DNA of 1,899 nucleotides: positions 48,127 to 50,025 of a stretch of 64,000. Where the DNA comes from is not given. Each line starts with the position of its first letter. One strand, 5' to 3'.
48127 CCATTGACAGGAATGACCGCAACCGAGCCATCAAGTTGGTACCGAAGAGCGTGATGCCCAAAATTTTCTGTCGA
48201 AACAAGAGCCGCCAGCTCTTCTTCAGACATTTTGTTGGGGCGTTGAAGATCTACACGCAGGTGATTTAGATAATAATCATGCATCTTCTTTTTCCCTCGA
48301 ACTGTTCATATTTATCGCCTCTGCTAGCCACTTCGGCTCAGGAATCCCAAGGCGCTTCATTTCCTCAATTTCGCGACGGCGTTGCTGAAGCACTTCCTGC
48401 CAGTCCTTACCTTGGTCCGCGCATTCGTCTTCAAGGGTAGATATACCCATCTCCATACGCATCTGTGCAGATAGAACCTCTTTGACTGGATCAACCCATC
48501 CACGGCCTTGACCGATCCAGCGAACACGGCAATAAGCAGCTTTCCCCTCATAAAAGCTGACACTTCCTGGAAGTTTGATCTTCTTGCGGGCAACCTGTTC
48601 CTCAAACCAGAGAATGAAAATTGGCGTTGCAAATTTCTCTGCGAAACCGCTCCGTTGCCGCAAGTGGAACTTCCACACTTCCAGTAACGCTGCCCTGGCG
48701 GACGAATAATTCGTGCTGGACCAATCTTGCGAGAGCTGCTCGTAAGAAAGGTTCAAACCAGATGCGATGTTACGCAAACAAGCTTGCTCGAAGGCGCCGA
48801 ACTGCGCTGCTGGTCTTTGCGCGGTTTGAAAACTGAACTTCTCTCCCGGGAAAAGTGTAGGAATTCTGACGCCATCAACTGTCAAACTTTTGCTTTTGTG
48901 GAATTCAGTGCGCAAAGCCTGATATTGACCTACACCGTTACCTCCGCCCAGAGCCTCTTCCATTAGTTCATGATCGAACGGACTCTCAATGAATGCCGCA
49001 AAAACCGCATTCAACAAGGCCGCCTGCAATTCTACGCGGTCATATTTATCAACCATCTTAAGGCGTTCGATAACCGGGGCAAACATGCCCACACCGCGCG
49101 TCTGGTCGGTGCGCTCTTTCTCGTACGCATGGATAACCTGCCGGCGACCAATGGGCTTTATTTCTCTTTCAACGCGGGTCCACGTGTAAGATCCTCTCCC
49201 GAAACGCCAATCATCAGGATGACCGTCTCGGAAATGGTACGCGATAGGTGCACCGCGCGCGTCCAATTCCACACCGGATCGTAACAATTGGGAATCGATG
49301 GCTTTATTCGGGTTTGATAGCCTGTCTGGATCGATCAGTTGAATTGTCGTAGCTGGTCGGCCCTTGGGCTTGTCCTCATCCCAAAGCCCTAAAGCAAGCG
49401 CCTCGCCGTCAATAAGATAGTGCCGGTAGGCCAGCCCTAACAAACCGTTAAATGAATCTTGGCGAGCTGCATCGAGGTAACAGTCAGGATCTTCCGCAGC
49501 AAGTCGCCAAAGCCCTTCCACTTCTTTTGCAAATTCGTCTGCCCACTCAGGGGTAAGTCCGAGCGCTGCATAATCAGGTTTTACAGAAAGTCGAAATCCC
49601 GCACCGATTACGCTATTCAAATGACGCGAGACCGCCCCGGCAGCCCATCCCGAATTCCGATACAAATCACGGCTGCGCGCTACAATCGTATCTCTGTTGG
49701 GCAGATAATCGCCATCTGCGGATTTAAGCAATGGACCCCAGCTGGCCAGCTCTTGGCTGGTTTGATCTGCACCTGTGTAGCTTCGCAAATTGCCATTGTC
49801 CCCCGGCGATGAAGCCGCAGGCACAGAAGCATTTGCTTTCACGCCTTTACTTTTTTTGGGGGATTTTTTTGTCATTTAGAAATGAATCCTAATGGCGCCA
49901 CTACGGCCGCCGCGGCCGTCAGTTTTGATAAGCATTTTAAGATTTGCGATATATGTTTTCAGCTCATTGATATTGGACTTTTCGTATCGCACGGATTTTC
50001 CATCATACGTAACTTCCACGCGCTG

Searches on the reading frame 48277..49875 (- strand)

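Call 6: search_protein_families(library=pfam, proteins=[window:48277-49875:-], max_evalue=0.01)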
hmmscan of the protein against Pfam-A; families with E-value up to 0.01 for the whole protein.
window:48277-49875:- (532 aa): 1 family
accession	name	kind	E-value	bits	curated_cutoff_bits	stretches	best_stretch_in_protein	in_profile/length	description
PF05136.18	Phage_portal_2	-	1.2e-107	360.6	32.9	1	41-405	3-351/354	Phage portal protein, lambda family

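Call 7: search_protein_families(library=phrogs, proteins=[window:48277-49875:-], max_evalue=0.001)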
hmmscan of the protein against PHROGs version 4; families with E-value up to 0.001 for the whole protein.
window:48277-49875:- (532 aa): 6 families
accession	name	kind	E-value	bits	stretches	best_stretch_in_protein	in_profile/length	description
phrog_21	-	head and packaging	1.2e-137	461.6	1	27-525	36-517/1362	portal protein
phrog_537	-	head and packaging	4.1e-67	226.8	1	292-530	2-223/233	portal protein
phrog_3993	-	unknown function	4.2e-21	76.8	1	40-202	32-193/195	-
phrog_5862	-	unknown function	2.2e-14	54.3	1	461-531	3-75/81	-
phrog_27056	-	unknown function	1.2e-05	26.1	1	18-92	6-84/135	-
phrog_30178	-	head and packaging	1.9e-05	25.9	1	32-101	37-106/122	portal protein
